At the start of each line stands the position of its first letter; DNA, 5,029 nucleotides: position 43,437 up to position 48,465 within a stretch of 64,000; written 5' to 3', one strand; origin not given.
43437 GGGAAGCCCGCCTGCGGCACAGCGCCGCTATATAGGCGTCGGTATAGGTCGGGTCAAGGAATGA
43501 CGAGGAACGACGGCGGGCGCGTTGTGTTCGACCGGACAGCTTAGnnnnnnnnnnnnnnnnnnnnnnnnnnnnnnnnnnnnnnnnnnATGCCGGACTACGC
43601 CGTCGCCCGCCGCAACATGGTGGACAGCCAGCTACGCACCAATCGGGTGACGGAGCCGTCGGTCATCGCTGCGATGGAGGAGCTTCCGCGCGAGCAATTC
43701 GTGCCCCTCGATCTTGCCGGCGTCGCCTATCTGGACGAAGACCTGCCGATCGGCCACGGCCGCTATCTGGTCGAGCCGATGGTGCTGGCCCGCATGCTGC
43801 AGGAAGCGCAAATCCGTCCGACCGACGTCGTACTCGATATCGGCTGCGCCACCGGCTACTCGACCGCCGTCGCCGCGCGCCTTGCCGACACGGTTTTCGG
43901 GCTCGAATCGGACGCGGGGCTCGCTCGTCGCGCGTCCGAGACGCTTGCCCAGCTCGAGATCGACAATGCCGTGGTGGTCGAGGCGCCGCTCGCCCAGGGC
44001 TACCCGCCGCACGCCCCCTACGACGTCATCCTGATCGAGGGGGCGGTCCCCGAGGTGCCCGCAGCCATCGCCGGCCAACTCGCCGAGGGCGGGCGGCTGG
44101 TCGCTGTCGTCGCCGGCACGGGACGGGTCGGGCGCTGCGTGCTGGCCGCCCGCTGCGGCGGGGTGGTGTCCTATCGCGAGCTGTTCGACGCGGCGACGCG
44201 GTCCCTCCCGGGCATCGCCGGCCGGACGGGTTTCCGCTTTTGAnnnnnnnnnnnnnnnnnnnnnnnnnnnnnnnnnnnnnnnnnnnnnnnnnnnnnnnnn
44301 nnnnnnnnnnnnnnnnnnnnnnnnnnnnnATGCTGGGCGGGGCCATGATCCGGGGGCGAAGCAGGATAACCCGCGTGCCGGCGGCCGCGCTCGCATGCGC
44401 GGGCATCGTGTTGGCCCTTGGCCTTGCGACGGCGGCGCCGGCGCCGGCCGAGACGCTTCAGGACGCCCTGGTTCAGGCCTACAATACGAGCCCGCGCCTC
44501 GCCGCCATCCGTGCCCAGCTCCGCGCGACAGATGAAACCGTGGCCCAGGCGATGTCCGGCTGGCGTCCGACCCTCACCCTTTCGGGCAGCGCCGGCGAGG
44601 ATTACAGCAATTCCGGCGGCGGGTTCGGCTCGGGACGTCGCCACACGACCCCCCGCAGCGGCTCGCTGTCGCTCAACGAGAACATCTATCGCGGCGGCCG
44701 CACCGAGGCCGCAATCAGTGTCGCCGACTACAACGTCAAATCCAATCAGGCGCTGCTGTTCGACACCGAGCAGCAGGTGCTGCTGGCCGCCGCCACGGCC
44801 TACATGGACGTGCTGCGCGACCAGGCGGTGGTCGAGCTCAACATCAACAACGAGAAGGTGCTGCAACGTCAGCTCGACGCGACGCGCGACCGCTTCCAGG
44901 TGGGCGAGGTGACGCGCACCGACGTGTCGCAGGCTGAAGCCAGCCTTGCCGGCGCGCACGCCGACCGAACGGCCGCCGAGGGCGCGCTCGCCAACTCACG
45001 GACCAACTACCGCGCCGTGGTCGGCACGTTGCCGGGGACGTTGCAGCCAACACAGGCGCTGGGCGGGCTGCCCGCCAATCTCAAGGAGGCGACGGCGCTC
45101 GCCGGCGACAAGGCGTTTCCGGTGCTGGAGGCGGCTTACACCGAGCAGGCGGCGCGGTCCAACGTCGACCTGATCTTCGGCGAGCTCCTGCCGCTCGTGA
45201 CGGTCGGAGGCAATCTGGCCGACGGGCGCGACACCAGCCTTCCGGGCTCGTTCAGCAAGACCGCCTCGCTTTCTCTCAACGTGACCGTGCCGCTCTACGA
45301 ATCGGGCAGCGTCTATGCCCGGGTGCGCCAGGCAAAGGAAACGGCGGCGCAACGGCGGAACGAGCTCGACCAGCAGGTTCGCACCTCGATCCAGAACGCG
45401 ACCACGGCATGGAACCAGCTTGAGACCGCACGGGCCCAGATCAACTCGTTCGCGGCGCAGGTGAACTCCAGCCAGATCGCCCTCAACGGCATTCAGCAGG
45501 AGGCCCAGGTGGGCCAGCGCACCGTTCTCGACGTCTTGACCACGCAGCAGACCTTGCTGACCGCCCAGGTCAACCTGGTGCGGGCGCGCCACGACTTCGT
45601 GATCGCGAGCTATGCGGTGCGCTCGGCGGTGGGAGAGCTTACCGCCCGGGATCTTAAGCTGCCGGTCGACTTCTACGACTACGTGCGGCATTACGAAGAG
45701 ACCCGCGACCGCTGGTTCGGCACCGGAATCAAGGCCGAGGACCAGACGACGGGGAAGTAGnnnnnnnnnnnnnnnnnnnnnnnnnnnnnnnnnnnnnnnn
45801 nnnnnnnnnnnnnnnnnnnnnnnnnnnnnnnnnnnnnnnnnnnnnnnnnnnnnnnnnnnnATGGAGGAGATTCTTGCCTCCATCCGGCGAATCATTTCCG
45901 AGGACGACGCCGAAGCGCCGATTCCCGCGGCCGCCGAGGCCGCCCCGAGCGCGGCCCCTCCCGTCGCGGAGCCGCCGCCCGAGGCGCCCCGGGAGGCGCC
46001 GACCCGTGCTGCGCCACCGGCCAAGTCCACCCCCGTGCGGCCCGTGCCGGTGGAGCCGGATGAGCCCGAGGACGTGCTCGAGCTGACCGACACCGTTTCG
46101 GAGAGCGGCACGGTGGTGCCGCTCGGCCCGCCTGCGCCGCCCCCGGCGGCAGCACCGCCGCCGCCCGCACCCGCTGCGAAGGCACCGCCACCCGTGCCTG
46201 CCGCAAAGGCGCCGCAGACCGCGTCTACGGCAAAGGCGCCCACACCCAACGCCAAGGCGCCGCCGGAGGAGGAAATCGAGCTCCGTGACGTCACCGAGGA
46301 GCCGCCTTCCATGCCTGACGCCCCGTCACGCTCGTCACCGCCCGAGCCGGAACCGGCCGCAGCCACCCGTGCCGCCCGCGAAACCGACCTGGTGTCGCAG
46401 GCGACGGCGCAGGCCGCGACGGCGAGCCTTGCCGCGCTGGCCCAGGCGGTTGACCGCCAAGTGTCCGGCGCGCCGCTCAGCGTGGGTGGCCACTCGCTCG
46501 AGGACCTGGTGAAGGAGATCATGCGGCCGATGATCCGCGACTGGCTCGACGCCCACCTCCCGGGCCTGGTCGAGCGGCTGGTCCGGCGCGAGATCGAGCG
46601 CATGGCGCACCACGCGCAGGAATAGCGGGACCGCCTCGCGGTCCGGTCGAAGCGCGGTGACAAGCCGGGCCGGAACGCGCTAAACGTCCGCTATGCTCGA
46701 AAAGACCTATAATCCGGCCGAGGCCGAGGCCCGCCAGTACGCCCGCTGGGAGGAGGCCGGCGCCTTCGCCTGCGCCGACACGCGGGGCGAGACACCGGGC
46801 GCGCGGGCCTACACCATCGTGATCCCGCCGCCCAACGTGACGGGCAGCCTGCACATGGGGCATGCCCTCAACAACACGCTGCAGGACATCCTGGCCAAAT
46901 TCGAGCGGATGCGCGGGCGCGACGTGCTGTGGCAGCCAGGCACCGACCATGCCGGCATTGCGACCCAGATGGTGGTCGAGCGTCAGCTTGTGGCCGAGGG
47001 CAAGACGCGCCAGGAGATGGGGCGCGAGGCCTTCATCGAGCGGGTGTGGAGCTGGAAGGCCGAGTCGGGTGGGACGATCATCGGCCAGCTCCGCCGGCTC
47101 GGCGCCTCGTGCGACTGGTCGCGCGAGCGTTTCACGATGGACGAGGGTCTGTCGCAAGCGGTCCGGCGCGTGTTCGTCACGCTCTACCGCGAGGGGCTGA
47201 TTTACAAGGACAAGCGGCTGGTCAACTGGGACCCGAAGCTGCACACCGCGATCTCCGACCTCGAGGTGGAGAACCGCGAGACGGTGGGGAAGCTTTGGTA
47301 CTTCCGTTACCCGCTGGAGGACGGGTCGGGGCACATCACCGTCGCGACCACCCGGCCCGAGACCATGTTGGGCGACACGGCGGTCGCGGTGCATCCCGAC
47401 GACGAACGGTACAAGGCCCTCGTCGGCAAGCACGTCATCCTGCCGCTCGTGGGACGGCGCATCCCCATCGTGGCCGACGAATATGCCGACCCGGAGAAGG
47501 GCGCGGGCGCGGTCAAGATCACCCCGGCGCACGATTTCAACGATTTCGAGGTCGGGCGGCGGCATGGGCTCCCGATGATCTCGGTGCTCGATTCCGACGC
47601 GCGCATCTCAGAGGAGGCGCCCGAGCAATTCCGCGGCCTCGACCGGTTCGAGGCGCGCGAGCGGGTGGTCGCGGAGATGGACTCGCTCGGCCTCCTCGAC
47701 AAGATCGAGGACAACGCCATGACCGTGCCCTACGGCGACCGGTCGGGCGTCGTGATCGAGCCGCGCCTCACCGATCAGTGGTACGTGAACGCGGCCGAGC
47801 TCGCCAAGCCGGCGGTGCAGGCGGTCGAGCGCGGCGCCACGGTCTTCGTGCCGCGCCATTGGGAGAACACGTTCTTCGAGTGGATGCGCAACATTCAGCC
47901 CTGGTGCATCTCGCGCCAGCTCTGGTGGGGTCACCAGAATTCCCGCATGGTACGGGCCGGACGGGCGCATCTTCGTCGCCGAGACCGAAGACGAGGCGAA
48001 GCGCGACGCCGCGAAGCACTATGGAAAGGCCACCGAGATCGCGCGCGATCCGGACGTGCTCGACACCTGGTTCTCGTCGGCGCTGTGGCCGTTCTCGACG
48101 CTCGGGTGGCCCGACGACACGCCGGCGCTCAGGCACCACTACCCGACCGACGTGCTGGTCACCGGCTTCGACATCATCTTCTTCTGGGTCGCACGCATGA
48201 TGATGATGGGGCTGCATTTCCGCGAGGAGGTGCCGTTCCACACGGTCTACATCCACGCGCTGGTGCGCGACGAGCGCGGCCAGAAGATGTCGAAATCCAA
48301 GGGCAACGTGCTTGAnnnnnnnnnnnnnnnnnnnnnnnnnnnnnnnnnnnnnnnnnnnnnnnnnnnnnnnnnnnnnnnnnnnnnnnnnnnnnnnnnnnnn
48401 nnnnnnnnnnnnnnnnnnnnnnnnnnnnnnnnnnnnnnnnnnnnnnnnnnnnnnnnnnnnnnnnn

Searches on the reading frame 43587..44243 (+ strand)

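Call 25: search_protein_families(library=pfam, proteins=[window:43587-44243:+])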
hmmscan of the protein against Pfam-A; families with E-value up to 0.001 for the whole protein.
window:43587-44243:+ (218 aa): 5 families
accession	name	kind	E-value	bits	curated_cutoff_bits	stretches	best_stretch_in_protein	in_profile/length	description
PF01135.25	PCMT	-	1.8e-37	129.6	20.3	1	13-176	7-174/210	Protein-L-isoaspartate(D-aspartate) O-methyltransferase (PCMT)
PF13649.12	Methyltransf_25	-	1.6e-06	29.1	27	1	82-155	1-75/97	Methyltransferase domain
PF00398.26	RrnaAD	-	1.9e-06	27.6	24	1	59-121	11-73/263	Ribosomal RNA adenine dimethylase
PF08242.18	Methyltransf_12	-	1.6e-05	26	30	1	83-153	1-74/98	Methyltransferase domain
PF13847.12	Methyltransf_31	-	3.8e-05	23.8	27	1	79-155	4-85/145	Methyltransferase domain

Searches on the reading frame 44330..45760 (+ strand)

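Call 25: search_protein_families(library=pfam, proteins=[window:44330-45760:+])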
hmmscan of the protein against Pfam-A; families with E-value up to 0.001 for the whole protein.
window:44330-45760:+ (476 aa): 1 family
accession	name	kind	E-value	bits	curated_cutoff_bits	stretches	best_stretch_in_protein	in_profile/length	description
PF02321.23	OEP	-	1.8e-56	191.4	22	2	43-232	1-187/187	Outer membrane efflux protein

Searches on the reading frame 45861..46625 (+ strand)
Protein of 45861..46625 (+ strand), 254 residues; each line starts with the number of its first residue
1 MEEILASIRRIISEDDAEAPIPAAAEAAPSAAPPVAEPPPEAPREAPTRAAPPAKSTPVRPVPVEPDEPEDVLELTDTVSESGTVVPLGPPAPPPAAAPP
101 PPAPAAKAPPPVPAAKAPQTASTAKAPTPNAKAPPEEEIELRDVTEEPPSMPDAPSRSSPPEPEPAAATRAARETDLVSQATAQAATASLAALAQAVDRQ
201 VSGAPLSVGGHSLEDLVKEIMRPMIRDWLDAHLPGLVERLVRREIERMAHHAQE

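Call 25: search_protein_families(library=pfam, proteins=[window:45861-46625:+])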
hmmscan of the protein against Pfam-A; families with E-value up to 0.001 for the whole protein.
window:45861-46625:+ (254 aa): 1 family
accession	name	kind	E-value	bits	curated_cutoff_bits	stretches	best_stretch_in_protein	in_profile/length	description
PF10691.14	DUF2497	-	3.9e-25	88.5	27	1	176-249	2-74/75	Protein of unknown function (DUF2497)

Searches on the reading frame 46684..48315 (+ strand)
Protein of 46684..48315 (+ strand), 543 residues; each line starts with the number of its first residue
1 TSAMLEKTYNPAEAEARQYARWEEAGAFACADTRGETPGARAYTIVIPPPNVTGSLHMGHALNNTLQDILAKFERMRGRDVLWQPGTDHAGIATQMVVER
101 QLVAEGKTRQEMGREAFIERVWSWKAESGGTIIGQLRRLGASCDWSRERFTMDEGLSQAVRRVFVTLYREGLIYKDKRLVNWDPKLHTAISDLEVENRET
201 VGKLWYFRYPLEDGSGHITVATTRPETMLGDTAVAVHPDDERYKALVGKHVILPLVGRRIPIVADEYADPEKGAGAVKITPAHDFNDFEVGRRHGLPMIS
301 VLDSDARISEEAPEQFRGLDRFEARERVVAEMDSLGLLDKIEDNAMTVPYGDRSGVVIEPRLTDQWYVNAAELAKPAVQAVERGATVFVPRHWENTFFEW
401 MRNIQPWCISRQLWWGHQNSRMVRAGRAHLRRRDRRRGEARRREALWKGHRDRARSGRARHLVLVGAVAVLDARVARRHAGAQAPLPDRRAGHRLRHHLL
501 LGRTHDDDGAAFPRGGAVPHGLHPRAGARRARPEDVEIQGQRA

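Call 74: search_protein_families(library=pfam, proteins=[window:46684-48315:+], max_evalue=0.00001)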
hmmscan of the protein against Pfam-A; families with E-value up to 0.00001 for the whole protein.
window:46684-48315:+ (543 aa): 3 families
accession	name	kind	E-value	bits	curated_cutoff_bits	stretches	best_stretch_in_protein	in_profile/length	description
PF00133.28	tRNA-synt_1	-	3.3e-90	303.2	22.7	1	19-420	3-244/414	tRNA synthetases class I (I, L, M and V)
PF09334.17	tRNA-synt_1g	-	2.5e-11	43.4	20.1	1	48-101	6-59/391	tRNA synthetases class I (M)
PF13603.12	tRNA-synt_1_2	-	2.7e-10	40.5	25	1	247-306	85-144/185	Leucyl-tRNA synthetase, editing domain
